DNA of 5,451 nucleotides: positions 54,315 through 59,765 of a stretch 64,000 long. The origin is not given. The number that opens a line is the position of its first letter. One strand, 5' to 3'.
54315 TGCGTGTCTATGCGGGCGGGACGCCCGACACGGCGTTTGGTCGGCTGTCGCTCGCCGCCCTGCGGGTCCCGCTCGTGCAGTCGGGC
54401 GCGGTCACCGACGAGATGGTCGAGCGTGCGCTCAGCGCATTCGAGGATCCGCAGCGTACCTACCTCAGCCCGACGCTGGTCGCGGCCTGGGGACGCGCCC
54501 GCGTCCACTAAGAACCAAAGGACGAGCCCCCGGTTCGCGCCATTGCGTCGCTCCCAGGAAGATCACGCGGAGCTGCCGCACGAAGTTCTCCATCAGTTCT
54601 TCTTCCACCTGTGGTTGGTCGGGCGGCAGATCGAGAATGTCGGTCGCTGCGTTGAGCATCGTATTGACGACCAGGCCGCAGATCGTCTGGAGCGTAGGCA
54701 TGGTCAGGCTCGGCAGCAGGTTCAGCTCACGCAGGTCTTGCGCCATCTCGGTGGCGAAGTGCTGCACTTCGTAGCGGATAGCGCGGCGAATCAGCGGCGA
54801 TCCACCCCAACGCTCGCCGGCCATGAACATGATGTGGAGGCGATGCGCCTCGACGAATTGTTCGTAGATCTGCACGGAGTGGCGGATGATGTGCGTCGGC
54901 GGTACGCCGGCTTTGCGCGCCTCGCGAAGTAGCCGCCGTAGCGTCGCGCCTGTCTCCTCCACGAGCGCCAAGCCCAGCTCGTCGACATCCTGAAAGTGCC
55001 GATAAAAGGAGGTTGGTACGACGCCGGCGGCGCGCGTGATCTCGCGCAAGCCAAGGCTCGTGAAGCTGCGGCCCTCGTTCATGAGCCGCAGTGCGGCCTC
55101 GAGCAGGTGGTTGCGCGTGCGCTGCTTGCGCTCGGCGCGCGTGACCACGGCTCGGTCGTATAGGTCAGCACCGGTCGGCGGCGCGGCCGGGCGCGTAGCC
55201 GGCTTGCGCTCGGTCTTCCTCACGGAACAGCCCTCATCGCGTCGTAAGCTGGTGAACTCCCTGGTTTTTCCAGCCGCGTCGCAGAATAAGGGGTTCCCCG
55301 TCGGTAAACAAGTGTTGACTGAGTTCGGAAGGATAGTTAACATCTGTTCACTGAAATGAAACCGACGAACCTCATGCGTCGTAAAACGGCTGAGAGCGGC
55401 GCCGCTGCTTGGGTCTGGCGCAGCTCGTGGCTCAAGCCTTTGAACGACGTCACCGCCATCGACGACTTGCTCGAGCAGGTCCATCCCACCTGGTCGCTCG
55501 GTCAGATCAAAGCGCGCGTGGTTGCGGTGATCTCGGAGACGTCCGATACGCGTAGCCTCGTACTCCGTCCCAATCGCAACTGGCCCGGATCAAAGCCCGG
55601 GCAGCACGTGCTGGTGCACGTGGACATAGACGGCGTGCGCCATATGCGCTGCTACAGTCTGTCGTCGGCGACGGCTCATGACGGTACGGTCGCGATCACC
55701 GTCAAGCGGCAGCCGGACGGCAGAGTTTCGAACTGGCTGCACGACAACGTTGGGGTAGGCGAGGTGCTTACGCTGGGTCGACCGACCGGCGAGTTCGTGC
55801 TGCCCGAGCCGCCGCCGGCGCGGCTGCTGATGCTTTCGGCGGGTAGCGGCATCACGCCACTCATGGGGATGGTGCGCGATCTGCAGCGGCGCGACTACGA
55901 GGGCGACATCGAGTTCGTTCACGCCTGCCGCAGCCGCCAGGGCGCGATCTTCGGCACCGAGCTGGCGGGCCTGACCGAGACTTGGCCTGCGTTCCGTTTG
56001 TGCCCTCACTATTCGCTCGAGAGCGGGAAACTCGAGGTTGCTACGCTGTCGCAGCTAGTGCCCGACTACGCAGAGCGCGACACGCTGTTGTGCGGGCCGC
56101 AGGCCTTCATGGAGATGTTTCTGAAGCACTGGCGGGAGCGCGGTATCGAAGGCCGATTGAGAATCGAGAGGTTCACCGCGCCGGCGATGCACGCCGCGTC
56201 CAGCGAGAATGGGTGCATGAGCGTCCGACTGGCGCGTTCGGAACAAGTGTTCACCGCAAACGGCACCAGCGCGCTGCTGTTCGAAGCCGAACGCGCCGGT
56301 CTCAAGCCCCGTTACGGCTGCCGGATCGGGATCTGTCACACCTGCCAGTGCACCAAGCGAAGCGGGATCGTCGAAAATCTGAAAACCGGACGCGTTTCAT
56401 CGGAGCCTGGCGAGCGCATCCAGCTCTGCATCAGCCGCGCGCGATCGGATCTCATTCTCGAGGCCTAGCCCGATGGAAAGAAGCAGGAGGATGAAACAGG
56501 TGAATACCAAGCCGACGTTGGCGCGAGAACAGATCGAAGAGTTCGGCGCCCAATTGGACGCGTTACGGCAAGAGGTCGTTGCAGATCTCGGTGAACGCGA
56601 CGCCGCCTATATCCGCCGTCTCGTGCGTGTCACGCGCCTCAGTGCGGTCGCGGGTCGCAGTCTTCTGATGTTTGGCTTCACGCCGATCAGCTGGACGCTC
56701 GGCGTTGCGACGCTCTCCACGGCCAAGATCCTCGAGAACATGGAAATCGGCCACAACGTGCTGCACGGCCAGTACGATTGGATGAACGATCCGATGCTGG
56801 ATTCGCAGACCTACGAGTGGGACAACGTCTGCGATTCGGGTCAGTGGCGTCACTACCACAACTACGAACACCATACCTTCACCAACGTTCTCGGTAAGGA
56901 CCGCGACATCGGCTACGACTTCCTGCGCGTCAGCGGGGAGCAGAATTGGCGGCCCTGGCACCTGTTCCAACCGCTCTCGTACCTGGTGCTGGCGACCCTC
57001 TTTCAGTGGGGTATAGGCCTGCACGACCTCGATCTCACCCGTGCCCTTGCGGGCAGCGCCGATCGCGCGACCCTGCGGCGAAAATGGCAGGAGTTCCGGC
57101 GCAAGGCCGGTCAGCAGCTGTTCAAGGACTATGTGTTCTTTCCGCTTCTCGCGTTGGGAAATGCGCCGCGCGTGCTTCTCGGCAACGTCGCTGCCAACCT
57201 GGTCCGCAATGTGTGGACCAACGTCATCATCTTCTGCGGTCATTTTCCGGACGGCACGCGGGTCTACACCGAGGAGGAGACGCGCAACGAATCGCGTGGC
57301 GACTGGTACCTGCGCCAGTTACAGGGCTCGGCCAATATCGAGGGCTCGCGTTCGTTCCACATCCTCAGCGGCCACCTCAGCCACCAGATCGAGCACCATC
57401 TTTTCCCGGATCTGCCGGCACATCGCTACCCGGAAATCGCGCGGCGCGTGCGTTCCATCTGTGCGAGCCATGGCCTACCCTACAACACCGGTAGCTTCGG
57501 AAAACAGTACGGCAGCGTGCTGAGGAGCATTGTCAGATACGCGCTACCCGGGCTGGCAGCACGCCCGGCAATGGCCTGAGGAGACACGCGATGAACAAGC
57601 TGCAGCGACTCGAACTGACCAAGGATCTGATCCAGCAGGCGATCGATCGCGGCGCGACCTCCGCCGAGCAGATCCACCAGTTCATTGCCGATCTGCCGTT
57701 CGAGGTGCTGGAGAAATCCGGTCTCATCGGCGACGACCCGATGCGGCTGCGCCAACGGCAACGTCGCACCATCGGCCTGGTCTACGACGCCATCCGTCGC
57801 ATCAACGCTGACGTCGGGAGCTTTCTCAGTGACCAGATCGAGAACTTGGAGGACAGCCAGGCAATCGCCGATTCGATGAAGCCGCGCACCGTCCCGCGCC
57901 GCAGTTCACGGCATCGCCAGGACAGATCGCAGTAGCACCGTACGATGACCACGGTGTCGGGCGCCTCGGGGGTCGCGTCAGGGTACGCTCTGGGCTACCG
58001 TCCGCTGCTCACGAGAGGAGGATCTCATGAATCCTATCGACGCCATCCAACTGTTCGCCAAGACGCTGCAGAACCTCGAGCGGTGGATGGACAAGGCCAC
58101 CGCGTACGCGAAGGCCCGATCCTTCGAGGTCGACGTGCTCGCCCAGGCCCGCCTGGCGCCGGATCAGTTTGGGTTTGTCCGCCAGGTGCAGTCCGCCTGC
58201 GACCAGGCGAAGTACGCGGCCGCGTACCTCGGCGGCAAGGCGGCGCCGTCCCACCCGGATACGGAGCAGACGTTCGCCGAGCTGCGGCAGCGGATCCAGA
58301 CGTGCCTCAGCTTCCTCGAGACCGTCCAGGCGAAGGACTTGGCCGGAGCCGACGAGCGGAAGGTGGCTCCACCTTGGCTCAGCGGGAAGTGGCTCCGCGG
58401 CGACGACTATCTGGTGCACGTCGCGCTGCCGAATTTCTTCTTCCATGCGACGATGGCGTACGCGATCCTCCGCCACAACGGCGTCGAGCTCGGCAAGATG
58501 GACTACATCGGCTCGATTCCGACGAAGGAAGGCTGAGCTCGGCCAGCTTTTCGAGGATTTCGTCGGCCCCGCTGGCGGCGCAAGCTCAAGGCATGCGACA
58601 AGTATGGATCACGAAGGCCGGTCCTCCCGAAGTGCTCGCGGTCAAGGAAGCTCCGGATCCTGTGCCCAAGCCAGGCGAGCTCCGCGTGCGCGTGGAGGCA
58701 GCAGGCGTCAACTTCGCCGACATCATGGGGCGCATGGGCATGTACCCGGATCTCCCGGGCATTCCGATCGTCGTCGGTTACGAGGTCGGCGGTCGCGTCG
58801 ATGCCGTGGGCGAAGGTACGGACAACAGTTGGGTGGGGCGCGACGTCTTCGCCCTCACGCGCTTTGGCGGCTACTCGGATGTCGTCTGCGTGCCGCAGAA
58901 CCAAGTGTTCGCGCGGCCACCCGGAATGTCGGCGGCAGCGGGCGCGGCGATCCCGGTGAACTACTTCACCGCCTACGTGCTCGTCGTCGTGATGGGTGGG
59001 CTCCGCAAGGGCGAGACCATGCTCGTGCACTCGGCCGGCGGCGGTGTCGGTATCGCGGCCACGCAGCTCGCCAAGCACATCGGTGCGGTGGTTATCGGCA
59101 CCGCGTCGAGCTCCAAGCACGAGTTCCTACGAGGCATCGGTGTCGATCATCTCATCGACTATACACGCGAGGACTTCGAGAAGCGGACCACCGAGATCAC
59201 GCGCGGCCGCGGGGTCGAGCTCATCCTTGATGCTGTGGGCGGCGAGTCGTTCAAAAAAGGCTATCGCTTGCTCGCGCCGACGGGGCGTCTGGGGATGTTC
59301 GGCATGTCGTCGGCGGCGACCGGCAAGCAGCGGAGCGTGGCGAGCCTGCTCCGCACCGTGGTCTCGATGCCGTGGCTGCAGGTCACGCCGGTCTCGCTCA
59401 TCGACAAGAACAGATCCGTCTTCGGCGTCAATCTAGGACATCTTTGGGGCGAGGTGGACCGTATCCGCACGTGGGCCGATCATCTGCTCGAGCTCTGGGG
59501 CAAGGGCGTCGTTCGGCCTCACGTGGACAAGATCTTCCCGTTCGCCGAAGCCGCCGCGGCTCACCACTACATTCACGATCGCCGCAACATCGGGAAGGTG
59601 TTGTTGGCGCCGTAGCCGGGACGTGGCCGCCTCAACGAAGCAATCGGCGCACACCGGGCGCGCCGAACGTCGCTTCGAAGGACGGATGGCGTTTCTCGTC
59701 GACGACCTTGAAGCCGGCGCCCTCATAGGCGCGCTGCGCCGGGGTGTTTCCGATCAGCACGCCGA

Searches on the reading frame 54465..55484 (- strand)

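Call 12: search_protein_families(library=pfam, proteins=[window:54465-55484:-], max_evalue=0.001)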
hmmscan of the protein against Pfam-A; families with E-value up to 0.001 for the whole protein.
window:54465-55484:- (339 aa): 2 families
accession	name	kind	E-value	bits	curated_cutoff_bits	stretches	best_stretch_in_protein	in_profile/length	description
PF21943.1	TetR_C_46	-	5.7e-08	33.4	27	1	196-302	1-107/109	Tetracyclin repressor-like, C-terminal domain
PF00440.29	TetR_N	-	7.6e-08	32.5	24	1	127-170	1-43/47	Bacterial regulatory proteins, tetR family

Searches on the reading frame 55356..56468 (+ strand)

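Call 12: search_protein_families(library=pfam, proteins=[window:55356-56468:+], max_evalue=0.001)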
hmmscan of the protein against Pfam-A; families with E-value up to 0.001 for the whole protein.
window:55356-56468:+ (370 aa): 3 families
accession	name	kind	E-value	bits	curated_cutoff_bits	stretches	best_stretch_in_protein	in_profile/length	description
PF00970.30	FAD_binding_6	-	9e-12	45.6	21.1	1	55-147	4-97/99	Oxidoreductase FAD-binding domain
PF00175.26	NAD_binding_1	-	1.3e-08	35.8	22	1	159-254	1-106/109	Oxidoreductase NAD-binding domain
PF00111.32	Fer2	-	2.3e-05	24.7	21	1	293-343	4-55/77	2Fe-2S iron-sulfur cluster binding domain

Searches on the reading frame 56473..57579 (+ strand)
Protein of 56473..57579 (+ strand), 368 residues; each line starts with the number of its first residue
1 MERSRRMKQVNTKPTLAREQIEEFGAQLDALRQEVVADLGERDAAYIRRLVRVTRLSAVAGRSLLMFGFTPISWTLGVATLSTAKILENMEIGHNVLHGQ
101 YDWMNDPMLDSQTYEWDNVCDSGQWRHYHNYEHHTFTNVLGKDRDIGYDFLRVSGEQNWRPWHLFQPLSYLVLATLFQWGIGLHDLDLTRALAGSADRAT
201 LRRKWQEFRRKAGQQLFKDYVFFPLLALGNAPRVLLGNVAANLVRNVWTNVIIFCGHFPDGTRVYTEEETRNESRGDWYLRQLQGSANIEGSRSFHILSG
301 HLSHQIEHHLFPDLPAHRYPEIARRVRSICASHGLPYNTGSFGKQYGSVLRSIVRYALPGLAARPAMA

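Call 12: search_protein_families(library=pfam, proteins=[window:56473-57579:+], max_evalue=0.001)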
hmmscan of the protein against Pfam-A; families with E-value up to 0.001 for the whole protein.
window:56473-57579:+ (368 aa): 1 family
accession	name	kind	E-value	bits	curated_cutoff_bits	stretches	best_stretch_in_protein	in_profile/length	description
PF00487.30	FA_desaturase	-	2.1e-28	100.2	29.7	1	74-339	3-251/253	Fatty acid desaturase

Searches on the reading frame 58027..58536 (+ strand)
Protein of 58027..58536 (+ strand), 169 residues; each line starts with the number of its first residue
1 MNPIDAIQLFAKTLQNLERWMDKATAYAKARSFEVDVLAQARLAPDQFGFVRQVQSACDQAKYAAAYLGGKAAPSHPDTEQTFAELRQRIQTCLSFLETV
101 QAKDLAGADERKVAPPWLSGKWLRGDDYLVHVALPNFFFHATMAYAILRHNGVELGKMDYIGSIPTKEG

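Call 12: search_protein_families(library=pfam, proteins=[window:58027-58536:+], max_evalue=0.001)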
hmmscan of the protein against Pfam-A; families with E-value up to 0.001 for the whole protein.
window:58027-58536:+ (169 aa): 1 family
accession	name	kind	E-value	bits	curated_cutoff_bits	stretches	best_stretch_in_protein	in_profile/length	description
PF09351.15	DUF1993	-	9e-51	172.5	23.4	1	6-161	5-161/161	Domain of unknown function (DUF1993)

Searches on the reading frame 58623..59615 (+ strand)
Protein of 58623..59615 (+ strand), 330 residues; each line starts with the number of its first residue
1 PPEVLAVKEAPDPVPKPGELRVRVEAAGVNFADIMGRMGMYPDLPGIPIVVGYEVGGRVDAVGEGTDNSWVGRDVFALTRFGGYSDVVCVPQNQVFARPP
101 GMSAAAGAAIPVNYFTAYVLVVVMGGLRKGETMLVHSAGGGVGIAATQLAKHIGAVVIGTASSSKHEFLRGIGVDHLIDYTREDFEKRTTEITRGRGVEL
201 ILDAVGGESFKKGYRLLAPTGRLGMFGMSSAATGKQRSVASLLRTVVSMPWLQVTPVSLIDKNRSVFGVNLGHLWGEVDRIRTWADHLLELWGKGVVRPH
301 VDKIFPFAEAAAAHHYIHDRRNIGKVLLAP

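Call 12: search_protein_families(library=pfam, proteins=[window:58623-59615:+], max_evalue=0.001)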
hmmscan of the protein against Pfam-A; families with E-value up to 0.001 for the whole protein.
window:58623-59615:+ (330 aa): 3 families
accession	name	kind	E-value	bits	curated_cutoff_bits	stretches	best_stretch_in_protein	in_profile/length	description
PF00107.32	ADH_zinc_N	-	5.9e-23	81.7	31.8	1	141-275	1-117/129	Zinc-binding dehydrogenase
PF13602.12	ADH_zinc_N_2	-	2.1e-22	80.9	27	1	172-328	1-134/134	Zinc-binding dehydrogenase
PF08240.17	ADH_N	-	7.4e-12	45.9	23.5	1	16-98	1-102/104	Alcohol dehydrogenase GroES-like domain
